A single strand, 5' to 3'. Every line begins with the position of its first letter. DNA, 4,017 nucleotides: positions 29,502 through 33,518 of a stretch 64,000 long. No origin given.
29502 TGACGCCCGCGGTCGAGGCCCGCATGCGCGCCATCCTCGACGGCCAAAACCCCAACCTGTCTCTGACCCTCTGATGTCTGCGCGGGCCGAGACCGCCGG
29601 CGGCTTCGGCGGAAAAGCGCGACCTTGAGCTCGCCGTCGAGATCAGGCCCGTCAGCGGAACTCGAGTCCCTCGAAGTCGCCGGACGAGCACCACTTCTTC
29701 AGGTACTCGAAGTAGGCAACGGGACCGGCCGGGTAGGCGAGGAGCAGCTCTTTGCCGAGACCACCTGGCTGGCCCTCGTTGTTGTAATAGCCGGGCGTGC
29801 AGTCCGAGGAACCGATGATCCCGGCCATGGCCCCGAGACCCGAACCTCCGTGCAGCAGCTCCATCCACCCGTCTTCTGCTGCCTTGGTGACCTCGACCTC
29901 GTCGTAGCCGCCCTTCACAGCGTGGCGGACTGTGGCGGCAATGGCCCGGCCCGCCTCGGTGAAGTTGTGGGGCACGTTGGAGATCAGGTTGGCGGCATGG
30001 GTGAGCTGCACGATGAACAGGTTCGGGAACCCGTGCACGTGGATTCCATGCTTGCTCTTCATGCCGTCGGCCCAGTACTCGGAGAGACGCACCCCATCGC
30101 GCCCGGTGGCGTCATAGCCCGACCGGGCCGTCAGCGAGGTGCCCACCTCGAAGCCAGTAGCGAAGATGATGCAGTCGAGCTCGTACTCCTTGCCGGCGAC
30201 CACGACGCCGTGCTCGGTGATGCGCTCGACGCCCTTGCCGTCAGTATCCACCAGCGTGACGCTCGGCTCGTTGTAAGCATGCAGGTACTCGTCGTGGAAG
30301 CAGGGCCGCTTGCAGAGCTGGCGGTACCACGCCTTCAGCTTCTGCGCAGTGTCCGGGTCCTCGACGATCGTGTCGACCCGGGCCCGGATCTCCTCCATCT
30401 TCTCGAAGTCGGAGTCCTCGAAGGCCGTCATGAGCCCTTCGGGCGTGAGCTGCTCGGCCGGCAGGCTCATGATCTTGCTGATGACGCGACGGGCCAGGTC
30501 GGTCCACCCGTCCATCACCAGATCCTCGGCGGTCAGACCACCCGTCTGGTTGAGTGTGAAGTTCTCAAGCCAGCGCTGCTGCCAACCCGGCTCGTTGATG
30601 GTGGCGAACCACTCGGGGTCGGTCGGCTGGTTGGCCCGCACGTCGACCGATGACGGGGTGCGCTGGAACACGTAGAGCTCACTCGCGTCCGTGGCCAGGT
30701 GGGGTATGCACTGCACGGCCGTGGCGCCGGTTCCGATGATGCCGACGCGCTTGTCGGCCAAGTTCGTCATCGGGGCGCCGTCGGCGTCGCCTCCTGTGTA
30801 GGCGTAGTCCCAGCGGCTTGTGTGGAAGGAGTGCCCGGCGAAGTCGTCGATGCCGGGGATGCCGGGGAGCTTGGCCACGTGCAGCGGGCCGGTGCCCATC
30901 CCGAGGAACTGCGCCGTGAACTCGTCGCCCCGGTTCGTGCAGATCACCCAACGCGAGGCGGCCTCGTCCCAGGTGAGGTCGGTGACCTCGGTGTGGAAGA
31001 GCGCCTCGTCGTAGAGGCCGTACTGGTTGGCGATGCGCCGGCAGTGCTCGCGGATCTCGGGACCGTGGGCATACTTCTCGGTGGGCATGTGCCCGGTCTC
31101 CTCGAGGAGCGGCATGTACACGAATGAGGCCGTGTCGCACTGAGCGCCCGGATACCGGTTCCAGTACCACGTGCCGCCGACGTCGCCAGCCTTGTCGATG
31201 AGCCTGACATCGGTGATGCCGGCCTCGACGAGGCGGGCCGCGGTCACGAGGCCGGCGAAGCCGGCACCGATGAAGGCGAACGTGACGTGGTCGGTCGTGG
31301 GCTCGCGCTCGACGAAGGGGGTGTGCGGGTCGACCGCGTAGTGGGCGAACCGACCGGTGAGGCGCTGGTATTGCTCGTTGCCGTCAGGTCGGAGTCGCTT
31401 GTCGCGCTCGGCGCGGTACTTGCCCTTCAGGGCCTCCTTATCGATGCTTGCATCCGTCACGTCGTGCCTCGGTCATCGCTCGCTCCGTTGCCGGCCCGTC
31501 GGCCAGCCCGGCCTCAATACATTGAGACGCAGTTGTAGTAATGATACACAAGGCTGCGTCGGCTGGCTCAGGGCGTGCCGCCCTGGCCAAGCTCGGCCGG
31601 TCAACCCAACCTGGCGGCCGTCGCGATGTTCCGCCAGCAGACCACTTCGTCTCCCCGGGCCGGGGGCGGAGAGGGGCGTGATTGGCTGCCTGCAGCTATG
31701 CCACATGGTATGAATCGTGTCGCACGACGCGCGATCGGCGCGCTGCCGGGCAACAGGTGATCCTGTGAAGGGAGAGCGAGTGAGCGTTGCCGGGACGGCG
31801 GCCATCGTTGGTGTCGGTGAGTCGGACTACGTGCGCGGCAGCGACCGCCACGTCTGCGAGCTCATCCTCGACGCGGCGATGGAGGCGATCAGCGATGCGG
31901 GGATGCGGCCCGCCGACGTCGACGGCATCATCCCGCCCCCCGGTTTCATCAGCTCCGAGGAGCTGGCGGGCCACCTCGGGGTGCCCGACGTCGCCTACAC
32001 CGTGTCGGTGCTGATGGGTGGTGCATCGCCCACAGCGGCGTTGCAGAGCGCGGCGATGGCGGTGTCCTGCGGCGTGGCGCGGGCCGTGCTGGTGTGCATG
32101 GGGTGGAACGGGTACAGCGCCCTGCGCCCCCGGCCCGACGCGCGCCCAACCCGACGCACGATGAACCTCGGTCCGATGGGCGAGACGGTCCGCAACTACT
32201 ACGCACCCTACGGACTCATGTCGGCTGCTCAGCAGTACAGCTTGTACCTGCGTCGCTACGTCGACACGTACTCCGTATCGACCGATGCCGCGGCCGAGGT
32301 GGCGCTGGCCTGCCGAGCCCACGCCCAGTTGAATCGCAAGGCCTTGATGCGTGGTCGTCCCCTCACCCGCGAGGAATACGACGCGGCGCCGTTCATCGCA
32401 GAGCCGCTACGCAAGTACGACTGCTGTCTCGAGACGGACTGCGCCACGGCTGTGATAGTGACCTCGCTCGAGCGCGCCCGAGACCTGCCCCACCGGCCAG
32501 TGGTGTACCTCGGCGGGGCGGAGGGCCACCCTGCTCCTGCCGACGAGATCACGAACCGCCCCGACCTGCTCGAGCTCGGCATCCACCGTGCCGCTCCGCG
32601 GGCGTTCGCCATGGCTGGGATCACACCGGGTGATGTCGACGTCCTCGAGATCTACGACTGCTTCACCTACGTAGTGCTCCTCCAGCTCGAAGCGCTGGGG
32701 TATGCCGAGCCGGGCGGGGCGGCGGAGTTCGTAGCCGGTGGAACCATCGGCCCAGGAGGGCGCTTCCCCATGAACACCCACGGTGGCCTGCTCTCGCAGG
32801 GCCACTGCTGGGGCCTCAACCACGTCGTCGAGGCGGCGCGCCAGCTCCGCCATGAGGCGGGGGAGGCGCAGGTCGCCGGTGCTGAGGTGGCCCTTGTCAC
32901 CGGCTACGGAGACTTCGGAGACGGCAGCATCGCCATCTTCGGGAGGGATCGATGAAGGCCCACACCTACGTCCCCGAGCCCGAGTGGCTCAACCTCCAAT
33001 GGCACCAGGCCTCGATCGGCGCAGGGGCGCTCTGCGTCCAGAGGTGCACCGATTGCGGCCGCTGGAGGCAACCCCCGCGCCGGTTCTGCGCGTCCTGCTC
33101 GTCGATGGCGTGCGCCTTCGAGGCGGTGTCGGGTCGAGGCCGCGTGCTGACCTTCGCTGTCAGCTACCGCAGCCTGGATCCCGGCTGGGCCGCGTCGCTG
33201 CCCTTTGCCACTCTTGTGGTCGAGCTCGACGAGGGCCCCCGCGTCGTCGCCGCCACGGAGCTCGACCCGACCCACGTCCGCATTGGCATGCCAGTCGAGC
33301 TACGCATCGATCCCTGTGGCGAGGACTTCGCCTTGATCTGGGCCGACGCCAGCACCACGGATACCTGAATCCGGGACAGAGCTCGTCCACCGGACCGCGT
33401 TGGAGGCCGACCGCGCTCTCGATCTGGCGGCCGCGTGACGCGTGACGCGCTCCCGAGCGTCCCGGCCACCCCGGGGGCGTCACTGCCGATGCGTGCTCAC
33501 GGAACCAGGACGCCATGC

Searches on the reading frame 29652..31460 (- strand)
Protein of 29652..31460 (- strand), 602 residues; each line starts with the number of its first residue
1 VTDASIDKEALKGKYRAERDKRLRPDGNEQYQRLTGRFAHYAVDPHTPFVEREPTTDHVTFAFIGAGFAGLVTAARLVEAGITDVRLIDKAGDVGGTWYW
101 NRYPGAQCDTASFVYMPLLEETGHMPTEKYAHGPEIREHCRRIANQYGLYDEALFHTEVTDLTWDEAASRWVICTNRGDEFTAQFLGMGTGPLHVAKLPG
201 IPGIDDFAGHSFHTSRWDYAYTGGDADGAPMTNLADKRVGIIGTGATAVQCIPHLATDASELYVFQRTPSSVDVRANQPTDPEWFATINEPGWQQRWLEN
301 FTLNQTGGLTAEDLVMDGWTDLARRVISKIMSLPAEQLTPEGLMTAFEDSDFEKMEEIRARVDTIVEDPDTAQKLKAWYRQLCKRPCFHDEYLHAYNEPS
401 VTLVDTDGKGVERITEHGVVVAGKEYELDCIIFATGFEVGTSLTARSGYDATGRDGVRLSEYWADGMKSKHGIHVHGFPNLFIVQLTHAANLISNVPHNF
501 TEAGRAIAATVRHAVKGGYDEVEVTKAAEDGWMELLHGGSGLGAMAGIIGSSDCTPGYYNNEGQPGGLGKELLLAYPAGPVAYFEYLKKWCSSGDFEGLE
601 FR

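Call 56: search_protein_families(library=pfam, proteins=[window:29652-31460:-], max_evalue=0.00001)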
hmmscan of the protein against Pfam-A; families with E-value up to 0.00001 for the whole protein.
window:29652-31460:- (602 aa): 4 families
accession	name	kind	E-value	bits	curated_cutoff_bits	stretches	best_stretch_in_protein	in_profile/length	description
PF13738.12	Pyr_redox_3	-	3.7e-10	40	30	1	64-219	3-162/305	Pyridine nucleotide-disulphide oxidoreductase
PF13450.12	NAD_binding_8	-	5.9e-10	39.7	21.9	1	64-117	2-54/68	NAD(P)-binding Rossmann-like domain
PF07992.20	Pyr_redox_2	-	5.9e-09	36.2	26.1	1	62-269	4-175/291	Pyridine nucleotide-disulphide oxidoreductase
PF00743.25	FMO-like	-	3.2e-07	29.6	22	0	61-275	4-222/532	Flavin-binding monooxygenase-like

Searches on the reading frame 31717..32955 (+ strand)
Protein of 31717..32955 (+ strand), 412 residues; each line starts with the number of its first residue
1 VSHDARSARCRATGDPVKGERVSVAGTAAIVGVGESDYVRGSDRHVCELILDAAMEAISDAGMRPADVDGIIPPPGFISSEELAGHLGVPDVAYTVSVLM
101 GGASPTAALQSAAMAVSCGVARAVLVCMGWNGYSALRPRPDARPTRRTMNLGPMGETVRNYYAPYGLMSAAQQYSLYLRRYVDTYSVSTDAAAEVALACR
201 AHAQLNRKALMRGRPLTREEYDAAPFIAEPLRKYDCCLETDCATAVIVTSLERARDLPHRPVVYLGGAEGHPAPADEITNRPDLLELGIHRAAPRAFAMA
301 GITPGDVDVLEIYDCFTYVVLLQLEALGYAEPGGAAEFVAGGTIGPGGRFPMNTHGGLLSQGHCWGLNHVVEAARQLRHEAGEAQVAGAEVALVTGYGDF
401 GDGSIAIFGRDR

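Call 56: search_protein_families(library=pfam, proteins=[window:31717-32955:+], max_evalue=0.00001)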
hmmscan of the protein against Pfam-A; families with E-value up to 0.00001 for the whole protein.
window:31717-32955:+ (412 aa): 3 families
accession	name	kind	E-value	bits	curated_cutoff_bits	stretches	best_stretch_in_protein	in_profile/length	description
PF22691.2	Thiolase_C_1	-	4.1e-47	160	28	1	276-402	7-135/144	Thiolase C-terminal domain-like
PF02803.24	Thiolase_C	-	4.9e-07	29.9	27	1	280-395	15-108/123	Thiolase, C-terminal domain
PF00108.29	Thiolase_N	-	1.1e-06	28.6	26.4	1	45-248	22-256/260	Thiolase, N-terminal domain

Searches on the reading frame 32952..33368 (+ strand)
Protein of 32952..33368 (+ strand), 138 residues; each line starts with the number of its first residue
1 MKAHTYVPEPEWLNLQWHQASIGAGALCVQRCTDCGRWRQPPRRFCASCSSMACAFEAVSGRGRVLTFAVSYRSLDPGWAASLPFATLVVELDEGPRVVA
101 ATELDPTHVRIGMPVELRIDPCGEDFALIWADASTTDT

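Call 56: search_protein_families(library=pfam, proteins=[window:32952-33368:+], max_evalue=0.00001)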
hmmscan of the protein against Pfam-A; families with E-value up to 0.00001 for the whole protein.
window:32952-33368:+ (138 aa): 2 families
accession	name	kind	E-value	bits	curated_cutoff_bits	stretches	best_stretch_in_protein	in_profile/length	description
PF01796.24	OB_ChsH2_C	-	3.9e-15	56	27.1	1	58-119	3-64/65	ChsH2, C-terminal OB-fold domain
PF12172.15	zf-ChsH2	-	2.7e-06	27.5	23.2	1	26-51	8-33/37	ChsH2, rubredoxin-like zinc ribbon domain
